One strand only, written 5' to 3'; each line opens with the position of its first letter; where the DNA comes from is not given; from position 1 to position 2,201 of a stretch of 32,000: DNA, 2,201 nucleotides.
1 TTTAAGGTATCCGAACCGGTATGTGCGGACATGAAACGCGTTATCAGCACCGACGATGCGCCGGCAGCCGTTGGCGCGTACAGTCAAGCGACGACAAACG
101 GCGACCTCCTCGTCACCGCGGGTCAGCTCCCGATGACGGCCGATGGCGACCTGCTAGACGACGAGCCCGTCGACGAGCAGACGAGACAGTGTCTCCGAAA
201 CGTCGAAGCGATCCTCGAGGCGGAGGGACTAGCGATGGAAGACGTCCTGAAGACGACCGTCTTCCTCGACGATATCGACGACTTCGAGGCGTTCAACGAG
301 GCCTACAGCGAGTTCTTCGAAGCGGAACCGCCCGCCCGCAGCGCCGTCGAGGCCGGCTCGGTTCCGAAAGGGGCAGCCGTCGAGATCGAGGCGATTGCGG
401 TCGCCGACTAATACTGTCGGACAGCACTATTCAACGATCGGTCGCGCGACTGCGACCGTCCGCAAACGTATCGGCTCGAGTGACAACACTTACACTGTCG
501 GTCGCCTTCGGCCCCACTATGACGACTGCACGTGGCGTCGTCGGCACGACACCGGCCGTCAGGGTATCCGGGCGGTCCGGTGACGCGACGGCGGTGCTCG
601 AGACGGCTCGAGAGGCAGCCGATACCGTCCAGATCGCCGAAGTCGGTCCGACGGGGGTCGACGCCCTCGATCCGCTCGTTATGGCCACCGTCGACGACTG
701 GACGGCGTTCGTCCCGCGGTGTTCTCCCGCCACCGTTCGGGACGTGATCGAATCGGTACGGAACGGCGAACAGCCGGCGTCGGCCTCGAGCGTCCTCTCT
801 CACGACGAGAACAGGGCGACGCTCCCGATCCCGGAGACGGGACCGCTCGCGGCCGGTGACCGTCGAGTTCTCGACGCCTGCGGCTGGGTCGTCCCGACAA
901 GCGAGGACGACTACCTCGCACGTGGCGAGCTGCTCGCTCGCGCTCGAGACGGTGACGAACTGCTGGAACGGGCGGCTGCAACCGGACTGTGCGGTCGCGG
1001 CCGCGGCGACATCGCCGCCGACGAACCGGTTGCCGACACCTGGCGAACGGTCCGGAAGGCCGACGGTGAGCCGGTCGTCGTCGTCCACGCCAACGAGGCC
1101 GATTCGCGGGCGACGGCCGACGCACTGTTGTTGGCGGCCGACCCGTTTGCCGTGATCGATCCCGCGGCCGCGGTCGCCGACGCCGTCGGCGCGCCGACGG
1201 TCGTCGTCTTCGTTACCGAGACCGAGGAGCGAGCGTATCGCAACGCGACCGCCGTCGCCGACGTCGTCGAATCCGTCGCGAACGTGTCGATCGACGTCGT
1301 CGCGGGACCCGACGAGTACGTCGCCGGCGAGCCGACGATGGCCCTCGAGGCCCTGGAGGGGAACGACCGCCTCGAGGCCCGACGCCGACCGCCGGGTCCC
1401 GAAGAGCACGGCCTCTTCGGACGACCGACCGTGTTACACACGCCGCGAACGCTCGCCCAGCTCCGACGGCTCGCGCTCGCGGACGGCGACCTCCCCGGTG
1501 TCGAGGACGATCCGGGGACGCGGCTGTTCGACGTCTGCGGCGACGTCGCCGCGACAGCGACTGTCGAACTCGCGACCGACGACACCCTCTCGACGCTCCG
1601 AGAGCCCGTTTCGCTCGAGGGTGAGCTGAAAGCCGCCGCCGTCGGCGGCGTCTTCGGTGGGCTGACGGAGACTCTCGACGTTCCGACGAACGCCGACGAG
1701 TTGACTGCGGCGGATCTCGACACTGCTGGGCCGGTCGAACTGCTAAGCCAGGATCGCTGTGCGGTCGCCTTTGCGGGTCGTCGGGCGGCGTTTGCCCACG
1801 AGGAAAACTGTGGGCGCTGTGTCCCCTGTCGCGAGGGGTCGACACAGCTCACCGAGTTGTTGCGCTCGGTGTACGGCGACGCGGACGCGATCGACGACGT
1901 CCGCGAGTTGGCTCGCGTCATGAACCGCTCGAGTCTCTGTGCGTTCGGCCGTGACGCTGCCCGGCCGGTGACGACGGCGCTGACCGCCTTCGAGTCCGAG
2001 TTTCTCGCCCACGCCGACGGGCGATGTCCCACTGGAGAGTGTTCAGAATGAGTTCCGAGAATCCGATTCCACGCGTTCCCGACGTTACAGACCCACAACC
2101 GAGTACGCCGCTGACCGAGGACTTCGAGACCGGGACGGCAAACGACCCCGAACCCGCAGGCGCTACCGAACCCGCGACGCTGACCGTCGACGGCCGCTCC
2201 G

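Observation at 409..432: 26-nt palindromic motif that supplies or abuts the stop codon of six genes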

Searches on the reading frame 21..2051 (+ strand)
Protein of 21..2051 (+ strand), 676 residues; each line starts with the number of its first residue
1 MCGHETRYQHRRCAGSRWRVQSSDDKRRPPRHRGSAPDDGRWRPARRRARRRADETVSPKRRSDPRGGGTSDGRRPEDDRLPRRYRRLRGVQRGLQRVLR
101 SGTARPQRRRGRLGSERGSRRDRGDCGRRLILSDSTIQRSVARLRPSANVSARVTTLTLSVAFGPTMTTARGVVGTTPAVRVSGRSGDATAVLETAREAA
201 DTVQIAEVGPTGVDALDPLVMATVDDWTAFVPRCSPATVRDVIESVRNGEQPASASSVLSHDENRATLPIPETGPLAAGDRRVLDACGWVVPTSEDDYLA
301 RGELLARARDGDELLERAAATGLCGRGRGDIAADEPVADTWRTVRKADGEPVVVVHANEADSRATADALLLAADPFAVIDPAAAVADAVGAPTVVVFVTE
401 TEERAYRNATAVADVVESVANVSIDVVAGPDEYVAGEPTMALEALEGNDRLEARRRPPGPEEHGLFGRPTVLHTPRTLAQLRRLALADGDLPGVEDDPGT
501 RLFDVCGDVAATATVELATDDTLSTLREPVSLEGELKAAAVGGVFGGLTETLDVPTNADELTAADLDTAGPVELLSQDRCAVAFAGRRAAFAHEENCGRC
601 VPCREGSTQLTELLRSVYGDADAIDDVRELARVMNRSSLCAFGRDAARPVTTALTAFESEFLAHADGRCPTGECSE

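Call 44: search_protein_families(library=pfam, proteins=[window:21-2051:+])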
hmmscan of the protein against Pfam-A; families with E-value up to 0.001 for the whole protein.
window:21-2051:+ (676 aa): 2 families
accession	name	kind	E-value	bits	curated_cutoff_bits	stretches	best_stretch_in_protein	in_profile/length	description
PF10589.14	NADH_4Fe-4S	-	9.4e-22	77.1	23.5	1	585-664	3-85/85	NADH-ubiquinone oxidoreductase-F iron-sulfur binding region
PF01512.22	Complex1_51K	-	1.5e-13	51.3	31.2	1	322-465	5-137/150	Nuo51 FMN-binding domain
